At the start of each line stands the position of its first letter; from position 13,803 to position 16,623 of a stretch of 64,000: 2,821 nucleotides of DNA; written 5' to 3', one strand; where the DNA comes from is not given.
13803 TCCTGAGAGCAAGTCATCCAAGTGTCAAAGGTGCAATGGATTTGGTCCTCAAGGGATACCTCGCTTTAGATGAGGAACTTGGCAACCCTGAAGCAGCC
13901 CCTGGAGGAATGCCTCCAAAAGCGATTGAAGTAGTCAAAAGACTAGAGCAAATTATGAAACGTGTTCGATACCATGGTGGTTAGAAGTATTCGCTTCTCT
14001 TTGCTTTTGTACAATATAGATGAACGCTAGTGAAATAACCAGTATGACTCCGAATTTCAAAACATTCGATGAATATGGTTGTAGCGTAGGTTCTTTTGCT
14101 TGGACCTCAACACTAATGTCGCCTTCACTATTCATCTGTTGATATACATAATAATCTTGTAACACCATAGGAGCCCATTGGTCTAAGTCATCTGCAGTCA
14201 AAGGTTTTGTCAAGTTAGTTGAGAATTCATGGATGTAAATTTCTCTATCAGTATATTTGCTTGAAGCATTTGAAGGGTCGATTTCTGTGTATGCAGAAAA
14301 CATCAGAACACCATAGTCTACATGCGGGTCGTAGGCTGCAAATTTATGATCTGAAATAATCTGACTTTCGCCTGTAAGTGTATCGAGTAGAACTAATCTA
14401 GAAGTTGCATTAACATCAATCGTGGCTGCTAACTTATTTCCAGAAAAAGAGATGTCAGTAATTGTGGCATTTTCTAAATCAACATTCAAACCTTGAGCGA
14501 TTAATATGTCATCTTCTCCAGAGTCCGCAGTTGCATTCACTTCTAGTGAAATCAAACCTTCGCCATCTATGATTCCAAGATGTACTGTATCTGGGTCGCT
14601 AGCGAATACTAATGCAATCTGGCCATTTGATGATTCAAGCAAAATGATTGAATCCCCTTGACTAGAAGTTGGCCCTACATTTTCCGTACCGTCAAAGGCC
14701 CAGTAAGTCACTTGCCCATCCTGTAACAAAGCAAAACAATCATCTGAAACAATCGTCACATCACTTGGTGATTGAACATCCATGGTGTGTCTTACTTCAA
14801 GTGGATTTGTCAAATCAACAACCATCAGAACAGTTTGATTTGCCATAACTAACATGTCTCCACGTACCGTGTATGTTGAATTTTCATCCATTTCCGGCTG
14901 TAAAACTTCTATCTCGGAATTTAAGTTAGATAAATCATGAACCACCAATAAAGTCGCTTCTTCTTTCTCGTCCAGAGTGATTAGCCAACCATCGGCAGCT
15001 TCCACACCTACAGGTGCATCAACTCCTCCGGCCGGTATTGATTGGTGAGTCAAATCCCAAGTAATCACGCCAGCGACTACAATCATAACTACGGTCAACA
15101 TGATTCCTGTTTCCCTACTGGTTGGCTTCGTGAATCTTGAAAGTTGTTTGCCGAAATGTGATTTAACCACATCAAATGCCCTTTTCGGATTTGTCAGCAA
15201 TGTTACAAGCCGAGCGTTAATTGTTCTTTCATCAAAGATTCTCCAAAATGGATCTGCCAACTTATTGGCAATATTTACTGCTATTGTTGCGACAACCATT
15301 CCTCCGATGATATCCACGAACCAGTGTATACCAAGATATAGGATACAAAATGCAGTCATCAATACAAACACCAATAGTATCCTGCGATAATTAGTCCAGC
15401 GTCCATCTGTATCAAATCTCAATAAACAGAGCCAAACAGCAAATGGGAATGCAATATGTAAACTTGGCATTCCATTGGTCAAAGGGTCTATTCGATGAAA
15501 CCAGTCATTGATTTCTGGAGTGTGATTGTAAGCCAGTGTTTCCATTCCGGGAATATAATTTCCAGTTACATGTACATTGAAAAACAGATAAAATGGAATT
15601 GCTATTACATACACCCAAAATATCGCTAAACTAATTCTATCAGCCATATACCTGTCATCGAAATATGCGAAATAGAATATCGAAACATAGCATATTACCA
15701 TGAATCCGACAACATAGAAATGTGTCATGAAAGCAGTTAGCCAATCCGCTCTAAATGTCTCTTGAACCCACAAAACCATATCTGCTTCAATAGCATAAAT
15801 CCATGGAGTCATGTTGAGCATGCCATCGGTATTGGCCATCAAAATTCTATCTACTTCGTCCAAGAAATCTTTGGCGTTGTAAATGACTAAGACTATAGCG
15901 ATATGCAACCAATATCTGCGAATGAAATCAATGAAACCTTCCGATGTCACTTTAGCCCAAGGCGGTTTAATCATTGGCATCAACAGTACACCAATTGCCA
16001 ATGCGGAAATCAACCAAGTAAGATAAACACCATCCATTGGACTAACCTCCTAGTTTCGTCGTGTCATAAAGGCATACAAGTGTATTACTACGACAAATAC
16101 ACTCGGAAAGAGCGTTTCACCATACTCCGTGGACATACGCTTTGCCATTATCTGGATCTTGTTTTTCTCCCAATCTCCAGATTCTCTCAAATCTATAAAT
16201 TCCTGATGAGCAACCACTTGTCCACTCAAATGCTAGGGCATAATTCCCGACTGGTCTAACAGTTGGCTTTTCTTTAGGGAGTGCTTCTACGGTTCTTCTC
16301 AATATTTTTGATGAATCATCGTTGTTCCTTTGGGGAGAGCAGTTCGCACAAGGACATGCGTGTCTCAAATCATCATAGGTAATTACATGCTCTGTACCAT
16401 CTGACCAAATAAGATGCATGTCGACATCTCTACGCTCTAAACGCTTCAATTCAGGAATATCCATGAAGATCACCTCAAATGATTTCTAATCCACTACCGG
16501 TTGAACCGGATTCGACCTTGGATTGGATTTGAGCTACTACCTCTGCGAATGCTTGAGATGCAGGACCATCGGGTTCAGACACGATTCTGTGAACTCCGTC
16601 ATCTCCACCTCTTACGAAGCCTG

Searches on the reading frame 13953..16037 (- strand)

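Call 3: search_protein_families(library=pfam, proteins=[window:13953-16037:-], max_evalue=0.01)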
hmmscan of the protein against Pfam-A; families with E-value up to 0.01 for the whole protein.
window:13953-16037:- (694 aa): 2 families
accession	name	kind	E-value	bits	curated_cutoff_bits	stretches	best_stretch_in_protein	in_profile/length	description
PF14378.12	PAP2_3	-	2e-10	41.3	27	1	86-254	13-188/190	PAP2 superfamily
PF01569.27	PAP2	-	2e-08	34.5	27.2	1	180-258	47-122/130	PAP2 superfamily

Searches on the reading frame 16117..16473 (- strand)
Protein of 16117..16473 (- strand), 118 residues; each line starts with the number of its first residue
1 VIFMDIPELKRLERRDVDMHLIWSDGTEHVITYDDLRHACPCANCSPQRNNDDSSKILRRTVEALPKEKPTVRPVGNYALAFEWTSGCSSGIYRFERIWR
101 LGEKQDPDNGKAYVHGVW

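Call 3: search_protein_families(library=pfam, proteins=[window:16117-16473:-], max_evalue=0.01)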
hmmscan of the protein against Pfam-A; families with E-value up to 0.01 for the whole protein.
window:16117-16473:- (118 aa): 1 family
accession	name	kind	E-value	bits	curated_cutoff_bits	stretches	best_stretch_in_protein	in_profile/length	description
PF06155.17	GBBH-like_N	-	2e-16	60.9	22.8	1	12-97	3-83/85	Gamma-butyrobetaine hydroxylase-like, N-terminal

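Call 4: search_protein_families(library=ncbifam, proteins=[window:16117-16473:-], max_evalue=0.01)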
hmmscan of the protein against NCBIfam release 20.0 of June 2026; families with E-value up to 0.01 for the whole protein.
window:16117-16473:- (118 aa): 0 families

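Call 48: search_solved_structures(query=window:16117-16473:-, max_evalue=1, show_alignments=4)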
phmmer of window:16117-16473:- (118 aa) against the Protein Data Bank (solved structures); distinct sequences matched with E-value up to 1: 6.
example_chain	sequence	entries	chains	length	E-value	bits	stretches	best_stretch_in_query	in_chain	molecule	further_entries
3luu_A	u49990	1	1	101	2.1e-08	37.6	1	19-102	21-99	Uncharacterized protein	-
2l6n_A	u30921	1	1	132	0.17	15.3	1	70-105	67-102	uncharacterized protein YP_001092504.1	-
9fi8_HD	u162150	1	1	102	0.31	14.5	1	69-106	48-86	Ribosomal protein S14, putative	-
9hqv_Bj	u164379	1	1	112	0.38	14.2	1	69-106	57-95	Putative ribosomal protein S14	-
6p1h_C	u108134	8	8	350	0.66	13.4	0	29-89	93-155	DNA polymerase delta subunit 3 | POL32 isoform 1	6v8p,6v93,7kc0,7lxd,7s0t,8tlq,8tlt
2l6p_A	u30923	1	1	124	0.68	13.4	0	72-106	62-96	PhaC1, phaC2 and phaD genes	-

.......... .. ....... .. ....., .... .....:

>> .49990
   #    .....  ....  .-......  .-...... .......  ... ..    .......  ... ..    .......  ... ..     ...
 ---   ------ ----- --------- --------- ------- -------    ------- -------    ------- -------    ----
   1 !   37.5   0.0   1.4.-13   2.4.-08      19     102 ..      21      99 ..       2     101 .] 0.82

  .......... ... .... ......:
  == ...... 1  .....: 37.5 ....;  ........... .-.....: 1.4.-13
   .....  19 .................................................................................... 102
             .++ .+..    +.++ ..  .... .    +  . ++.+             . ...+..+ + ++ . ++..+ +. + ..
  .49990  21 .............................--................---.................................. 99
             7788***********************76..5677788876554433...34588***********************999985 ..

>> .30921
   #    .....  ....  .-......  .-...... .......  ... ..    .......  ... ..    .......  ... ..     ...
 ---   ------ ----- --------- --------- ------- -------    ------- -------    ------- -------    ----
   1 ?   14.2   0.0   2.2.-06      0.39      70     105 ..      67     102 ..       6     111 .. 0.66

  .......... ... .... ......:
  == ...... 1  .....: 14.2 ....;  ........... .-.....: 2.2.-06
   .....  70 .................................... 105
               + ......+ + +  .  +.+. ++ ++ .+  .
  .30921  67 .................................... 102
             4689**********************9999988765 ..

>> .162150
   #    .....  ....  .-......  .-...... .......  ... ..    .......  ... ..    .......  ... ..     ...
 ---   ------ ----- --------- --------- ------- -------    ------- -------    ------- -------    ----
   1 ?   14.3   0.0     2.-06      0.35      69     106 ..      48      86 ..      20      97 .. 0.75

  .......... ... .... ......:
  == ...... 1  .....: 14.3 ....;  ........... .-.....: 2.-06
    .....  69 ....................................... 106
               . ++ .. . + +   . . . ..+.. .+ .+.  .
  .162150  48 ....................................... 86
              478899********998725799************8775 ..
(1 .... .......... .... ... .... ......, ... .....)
